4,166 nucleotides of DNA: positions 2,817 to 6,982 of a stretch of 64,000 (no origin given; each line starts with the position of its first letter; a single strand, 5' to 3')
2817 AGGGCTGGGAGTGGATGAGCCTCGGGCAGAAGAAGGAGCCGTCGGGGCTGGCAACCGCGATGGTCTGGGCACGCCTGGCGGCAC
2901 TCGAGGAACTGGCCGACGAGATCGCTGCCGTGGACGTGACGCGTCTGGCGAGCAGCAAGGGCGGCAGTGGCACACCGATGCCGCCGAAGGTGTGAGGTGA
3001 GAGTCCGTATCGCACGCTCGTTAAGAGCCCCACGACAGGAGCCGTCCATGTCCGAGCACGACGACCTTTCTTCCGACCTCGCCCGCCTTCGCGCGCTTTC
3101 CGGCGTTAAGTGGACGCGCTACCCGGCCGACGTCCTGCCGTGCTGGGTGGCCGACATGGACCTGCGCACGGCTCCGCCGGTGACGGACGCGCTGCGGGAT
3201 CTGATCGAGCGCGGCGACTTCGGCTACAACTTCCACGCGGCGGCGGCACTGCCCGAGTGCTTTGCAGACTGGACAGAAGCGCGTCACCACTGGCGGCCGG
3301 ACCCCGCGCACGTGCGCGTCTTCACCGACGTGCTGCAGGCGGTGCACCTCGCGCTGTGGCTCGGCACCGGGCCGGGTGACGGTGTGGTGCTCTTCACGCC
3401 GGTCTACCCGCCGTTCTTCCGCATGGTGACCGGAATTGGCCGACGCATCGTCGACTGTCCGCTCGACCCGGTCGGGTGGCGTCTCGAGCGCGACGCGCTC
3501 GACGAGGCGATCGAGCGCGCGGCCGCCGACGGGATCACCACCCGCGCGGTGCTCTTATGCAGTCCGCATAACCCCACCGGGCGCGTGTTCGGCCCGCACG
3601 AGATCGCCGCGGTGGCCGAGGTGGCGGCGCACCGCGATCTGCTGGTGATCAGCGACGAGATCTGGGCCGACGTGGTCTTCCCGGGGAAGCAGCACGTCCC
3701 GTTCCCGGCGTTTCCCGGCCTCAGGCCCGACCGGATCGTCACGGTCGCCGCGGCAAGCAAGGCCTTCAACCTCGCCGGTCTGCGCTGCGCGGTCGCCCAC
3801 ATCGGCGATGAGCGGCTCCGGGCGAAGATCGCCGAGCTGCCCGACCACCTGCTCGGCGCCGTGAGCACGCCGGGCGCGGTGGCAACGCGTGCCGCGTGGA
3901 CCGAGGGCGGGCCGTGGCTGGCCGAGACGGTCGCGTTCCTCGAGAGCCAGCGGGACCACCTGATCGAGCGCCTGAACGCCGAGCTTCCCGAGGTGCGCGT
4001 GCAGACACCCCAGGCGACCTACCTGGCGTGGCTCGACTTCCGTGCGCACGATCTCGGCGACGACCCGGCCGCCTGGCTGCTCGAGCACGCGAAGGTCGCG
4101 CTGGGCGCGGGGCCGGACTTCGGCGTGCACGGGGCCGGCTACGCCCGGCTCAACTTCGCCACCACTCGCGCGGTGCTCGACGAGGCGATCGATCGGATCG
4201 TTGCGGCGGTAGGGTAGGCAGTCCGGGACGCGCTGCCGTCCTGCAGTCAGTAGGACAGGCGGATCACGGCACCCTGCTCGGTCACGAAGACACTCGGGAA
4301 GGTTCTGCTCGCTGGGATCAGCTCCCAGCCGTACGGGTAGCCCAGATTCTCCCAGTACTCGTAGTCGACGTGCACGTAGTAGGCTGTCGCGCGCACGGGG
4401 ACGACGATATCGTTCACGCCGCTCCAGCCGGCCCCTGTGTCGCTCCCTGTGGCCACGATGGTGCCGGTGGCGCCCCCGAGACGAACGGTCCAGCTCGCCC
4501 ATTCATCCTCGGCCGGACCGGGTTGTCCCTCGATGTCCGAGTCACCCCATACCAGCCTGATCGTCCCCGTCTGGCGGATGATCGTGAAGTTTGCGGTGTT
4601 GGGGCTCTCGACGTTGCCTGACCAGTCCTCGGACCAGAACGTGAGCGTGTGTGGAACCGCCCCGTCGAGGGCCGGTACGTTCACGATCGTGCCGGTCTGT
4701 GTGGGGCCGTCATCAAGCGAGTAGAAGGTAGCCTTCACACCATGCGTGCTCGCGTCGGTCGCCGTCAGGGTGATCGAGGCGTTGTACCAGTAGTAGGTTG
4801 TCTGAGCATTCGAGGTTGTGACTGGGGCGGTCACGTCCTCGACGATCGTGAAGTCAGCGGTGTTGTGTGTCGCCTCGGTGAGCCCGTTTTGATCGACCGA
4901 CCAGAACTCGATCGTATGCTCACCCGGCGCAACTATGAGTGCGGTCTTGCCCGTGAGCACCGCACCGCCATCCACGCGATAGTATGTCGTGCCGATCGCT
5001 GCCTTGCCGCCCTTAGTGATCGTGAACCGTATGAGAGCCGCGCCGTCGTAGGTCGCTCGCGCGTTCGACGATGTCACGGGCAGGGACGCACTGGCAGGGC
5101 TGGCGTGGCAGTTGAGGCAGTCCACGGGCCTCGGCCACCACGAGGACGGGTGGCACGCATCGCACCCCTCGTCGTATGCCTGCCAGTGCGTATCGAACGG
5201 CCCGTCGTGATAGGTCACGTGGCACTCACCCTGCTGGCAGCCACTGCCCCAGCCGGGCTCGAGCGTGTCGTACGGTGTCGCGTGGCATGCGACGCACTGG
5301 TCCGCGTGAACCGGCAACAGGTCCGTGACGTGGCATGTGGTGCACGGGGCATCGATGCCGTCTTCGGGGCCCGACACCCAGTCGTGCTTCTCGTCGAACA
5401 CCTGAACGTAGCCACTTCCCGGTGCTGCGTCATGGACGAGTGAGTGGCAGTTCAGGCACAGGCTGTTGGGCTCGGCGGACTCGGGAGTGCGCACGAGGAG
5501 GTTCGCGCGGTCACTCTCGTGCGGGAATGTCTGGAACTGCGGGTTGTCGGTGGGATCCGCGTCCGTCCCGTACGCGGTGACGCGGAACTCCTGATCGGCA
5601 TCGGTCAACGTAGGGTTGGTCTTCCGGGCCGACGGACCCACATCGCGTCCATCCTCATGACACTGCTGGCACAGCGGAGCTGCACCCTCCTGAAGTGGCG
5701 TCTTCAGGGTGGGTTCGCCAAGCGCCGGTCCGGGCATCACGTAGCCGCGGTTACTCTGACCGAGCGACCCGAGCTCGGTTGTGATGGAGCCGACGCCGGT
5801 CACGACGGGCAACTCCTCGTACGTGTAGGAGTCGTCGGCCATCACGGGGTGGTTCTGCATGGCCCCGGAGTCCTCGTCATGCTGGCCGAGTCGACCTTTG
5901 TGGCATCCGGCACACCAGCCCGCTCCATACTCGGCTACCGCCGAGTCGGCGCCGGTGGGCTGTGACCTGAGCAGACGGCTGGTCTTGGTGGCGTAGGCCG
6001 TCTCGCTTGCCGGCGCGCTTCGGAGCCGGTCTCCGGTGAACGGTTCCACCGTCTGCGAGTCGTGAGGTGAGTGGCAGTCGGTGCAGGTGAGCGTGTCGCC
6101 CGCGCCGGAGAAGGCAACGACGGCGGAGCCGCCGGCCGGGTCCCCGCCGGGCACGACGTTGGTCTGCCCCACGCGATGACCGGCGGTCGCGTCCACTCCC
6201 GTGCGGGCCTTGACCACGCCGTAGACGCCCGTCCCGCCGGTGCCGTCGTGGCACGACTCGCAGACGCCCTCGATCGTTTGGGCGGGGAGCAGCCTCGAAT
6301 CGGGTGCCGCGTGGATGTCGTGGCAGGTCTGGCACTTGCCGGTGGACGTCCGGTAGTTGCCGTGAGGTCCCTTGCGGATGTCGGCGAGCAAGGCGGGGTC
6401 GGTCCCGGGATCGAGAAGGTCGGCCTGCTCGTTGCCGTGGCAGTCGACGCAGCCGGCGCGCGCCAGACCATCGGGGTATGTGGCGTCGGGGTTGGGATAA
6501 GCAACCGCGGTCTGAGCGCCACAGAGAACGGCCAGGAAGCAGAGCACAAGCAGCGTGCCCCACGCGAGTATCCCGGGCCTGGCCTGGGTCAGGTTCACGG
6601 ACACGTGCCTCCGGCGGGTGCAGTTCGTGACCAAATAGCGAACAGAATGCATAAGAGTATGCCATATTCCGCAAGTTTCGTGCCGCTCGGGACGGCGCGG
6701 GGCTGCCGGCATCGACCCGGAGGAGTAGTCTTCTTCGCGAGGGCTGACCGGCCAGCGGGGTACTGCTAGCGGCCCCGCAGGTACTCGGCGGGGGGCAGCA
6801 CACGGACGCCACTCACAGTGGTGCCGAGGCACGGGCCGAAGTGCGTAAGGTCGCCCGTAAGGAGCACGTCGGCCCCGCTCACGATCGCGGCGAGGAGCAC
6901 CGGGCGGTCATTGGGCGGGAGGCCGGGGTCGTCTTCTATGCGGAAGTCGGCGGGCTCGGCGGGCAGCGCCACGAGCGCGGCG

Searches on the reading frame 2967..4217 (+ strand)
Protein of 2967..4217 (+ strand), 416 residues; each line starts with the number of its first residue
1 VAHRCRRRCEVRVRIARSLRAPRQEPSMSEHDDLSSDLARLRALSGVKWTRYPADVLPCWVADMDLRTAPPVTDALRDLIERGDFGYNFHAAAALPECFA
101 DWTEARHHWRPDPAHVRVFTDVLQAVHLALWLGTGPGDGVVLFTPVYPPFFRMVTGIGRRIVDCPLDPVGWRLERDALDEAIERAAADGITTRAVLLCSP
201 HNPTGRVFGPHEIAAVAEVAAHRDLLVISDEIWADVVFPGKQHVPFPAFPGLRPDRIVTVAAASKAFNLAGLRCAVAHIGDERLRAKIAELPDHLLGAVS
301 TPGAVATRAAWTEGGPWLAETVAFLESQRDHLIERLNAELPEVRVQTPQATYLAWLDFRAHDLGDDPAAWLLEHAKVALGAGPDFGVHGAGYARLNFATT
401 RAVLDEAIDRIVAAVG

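Call 70: search_protein_families(library=pfam, proteins=[window:2967-4217:+], max_evalue=0.001)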
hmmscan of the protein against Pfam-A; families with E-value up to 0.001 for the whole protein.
window:2967-4217:+ (416 aa): 1 family
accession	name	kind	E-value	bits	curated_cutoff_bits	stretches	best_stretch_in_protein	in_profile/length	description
PF00155.27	Aminotran_1_2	-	9.4e-43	147.2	19.7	1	88-411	40-361/361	Aminotransferase class I and II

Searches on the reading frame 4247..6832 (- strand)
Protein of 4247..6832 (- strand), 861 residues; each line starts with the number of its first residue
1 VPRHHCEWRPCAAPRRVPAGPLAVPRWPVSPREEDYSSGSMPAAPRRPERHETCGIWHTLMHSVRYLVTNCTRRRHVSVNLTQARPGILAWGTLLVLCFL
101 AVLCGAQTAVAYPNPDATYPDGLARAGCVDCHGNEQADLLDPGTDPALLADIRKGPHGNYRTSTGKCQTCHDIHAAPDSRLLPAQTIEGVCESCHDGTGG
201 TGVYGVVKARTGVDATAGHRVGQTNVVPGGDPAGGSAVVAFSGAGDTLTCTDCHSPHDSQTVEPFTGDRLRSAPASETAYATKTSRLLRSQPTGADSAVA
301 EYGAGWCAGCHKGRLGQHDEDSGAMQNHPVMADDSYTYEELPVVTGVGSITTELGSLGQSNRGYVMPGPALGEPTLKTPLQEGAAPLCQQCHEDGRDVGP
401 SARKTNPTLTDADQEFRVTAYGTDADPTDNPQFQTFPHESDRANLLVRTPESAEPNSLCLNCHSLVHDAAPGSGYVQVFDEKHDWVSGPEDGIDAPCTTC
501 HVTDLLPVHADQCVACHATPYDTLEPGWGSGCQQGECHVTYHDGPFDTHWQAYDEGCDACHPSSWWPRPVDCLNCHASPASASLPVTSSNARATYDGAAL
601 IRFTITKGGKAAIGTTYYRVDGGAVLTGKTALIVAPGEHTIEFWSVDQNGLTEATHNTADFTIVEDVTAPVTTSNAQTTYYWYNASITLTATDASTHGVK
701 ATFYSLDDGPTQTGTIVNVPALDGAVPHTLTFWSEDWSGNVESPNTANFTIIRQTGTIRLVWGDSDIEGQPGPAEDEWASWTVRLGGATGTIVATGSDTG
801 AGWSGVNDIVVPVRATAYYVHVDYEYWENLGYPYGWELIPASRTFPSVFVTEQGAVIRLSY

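Call 70: search_protein_families(library=pfam, proteins=[window:4247-6832:-], max_evalue=0.001)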
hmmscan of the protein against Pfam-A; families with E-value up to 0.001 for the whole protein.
window:4247-6832:- (861 aa): 4 families
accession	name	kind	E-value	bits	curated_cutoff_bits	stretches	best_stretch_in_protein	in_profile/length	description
PF09699.15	Paired_CXXCH_1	-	1.9e-15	56.7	20.6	1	164-198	6-39/41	Doubled CXXCH motif (Paired_CXXCH_1)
PF14522.11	Cytochrome_C7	-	6.1e-11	42.4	24.8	0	455-517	12-66/67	Cytochrome c7 and related cytochrome c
PF22113.1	Mtrc-MtrF_II-IV_dom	-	3.5e-06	27.1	30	0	126-327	7-140/176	Outer membrane cytochrome MtrC/MtrF-like, domains II/IV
PF14537.11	Cytochrom_c3_2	-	5.8e-06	27.1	25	1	125-196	26-79/79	Cytochrome c3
